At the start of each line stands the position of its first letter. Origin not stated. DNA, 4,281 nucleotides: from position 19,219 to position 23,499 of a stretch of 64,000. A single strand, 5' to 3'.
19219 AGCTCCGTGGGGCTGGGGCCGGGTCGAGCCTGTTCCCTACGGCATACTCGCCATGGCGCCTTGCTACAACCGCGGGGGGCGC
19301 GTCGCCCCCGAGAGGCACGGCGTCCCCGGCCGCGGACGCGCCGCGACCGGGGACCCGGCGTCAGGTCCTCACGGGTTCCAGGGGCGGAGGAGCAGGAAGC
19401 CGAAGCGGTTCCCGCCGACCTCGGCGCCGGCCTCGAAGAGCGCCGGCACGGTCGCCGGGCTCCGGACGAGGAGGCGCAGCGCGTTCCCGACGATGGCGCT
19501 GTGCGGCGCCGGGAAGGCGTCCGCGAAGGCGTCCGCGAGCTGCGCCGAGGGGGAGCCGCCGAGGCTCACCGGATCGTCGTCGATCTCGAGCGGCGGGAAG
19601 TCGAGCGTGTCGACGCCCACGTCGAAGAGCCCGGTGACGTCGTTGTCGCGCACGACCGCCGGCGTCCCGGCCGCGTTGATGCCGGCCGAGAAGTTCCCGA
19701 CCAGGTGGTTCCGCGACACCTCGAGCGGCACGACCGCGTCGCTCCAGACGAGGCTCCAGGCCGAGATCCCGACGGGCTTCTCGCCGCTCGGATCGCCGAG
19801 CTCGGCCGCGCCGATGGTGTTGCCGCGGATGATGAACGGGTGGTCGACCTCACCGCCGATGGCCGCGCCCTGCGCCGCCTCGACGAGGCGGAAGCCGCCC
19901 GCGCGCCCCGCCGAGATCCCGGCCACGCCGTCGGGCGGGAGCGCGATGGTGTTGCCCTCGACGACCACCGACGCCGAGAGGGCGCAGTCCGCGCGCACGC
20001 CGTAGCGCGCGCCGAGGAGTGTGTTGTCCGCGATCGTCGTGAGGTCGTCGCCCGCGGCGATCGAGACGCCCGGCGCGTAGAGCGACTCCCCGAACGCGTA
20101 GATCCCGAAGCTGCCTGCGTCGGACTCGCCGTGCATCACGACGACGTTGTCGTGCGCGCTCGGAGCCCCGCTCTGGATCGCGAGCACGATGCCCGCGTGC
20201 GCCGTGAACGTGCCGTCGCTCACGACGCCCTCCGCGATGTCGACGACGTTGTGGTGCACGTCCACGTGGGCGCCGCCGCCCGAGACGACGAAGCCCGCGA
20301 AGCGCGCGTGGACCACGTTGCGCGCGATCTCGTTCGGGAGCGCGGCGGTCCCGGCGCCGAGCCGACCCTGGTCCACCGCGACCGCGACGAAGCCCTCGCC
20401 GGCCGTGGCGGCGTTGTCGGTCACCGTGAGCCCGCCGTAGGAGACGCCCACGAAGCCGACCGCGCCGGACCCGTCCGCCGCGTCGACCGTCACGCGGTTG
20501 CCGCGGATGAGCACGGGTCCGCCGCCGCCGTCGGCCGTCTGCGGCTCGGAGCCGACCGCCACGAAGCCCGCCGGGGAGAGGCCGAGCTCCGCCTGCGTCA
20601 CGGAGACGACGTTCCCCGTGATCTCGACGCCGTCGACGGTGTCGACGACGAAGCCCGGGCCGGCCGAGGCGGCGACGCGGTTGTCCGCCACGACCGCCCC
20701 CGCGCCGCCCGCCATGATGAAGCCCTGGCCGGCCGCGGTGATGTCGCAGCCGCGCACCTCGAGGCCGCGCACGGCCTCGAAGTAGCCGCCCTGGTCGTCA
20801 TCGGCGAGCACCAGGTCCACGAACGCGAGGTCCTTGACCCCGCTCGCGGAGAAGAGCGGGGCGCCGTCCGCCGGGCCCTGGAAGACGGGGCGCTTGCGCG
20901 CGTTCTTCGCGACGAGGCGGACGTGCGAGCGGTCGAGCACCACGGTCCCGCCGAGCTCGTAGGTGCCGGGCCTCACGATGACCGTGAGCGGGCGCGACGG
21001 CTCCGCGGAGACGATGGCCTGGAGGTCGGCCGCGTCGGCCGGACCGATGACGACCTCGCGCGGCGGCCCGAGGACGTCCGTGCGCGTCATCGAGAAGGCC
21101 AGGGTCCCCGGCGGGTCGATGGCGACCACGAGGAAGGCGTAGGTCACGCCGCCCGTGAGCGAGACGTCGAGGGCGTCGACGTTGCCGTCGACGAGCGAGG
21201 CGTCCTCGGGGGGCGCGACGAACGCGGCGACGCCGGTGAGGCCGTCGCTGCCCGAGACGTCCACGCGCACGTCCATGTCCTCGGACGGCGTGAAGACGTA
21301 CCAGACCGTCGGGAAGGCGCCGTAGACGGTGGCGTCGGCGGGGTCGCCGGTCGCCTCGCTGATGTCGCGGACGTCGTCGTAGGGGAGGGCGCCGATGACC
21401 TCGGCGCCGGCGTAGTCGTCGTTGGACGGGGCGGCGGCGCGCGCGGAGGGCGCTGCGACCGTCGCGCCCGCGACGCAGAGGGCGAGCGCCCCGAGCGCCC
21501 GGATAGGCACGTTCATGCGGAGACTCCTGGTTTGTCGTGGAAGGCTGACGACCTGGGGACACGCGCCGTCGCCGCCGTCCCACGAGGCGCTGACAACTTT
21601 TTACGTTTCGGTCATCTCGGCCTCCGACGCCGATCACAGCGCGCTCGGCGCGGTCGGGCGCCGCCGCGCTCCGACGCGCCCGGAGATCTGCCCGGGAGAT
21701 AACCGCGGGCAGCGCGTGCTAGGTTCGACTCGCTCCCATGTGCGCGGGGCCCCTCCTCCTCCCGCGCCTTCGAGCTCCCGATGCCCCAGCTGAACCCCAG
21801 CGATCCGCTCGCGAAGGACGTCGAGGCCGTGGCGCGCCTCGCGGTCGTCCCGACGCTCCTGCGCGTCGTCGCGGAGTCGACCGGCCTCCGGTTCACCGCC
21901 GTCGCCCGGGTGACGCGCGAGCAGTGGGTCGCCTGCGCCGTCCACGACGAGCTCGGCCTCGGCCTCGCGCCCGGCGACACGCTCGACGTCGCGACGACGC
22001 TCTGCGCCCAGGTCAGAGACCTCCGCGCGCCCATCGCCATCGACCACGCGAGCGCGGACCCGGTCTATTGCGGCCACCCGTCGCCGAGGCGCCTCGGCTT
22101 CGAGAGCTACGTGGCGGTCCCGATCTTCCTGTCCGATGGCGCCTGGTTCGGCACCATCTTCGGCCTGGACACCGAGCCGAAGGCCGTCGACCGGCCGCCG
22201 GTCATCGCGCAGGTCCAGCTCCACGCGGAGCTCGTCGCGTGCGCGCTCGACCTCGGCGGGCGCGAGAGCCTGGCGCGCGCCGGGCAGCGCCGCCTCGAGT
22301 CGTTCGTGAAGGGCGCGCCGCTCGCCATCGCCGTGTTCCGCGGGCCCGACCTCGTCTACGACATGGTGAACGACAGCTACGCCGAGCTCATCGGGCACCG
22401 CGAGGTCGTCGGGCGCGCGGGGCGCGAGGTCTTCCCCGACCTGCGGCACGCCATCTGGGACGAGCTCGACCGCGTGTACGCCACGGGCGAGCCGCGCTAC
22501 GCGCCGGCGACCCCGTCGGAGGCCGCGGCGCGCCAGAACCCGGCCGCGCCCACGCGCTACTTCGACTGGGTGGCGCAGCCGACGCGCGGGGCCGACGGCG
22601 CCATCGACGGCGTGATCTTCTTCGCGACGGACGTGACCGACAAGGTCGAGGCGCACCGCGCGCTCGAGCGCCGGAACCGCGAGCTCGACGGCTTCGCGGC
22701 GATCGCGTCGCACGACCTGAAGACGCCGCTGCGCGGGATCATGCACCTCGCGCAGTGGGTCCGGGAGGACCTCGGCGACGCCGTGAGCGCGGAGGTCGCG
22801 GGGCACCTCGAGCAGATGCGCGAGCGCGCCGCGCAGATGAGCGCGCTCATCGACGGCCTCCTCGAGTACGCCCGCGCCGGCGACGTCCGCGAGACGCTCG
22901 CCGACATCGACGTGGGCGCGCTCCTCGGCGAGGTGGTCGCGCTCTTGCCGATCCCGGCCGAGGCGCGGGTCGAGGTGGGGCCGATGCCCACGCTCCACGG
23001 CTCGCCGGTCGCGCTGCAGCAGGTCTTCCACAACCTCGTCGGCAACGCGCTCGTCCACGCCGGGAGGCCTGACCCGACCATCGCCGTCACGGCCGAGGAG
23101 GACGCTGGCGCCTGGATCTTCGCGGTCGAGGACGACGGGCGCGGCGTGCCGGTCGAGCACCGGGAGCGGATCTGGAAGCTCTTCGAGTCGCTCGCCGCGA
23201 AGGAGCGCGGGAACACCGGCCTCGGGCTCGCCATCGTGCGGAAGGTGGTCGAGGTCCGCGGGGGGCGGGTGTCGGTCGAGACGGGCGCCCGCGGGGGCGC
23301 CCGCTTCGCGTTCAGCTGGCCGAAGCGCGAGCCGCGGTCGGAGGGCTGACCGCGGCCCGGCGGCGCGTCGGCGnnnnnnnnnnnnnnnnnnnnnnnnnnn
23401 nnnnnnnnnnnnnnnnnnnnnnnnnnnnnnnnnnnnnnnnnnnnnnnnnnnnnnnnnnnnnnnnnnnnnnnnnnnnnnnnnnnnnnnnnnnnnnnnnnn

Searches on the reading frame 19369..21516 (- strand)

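Call 73: search_protein_families(library=pfam, proteins=[window:19369-21516:-], max_evalue=0.001)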
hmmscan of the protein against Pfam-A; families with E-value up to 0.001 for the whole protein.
window:19369-21516:- (715 aa): 2 families
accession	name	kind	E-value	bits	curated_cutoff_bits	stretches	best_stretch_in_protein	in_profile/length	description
PF13229.12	Beta_helix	-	4.9e-09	36.4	25.9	1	250-424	9-157/158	Right handed beta helix region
PF05048.19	NosD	-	0.00028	20.8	23.6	0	230-306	49-125/212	Periplasmic copper-binding protein (NosD)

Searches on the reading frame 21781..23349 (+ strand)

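Call 73: search_protein_families(library=pfam, proteins=[window:21781-23349:+], max_evalue=0.001)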
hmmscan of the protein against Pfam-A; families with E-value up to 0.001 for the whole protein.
window:21781-23349:+ (522 aa): 6 families
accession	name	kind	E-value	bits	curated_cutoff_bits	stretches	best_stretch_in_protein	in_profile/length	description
PF02518.31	HATPase_c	-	9.2e-22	78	26.4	1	408-516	2-110/111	Histidine kinase-, DNA gyrase B-, and HSP90-like ATPase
PF00512.31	HisKA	-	1.7e-10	41.2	26.9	1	303-366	3-63/66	His Kinase A (phospho-acceptor) domain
PF08448.16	PAS_4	-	1.9e-10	41.4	23.1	1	179-289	4-109/110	PAS fold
PF01590.32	GAF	-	4.2e-05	24.5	22.4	1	22-133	5-112/133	GAF domain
PF13185.12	GAF_2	-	6.2e-05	23.7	28.6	1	22-153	7-132/136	GAF domain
PF13581.12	HATPase_c_2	-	0.00067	20.1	27.4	0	420-491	40-110/127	Histidine kinase-like ATPase domain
